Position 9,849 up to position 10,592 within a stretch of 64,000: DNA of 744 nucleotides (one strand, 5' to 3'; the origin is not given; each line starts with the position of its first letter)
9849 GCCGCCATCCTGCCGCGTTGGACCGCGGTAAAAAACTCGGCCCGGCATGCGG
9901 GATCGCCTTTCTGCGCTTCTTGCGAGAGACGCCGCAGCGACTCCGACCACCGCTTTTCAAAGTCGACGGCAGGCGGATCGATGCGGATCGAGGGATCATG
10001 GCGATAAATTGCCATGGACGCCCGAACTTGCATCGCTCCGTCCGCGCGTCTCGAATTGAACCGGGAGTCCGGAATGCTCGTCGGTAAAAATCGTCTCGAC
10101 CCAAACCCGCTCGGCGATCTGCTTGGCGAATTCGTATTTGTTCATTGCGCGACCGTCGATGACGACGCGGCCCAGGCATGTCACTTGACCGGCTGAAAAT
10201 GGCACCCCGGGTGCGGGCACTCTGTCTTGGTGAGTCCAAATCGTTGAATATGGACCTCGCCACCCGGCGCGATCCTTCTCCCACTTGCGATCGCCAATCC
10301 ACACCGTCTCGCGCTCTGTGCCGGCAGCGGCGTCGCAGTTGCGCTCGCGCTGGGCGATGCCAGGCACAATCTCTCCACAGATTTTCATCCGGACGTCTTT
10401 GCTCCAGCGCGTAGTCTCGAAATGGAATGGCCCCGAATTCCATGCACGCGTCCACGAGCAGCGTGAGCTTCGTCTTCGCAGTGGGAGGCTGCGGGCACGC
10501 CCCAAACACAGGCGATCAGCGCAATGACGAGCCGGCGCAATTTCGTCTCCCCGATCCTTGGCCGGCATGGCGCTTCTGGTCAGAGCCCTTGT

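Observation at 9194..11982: Decayed tandem array of paralogous secreted Cys/Trp-rich repeat proteins of unknown family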

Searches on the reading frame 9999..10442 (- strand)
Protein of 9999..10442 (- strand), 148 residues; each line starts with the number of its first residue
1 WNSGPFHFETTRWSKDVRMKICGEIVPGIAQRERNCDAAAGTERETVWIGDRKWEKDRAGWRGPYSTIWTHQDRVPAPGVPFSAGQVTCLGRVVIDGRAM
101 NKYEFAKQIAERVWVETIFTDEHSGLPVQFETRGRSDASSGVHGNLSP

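Call 4: search_protein_families(library=pfam, max_evalue=1, proteins=[window:9999-10442:-])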
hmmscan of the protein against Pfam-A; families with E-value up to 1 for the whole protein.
seq(148 aa): 0 families

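Call 5: search_protein_families(library=ncbifam, max_evalue=1, proteins=[window:9999-10442:-])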
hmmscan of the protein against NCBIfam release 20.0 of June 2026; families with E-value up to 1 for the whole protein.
seq(148 aa): 0 families
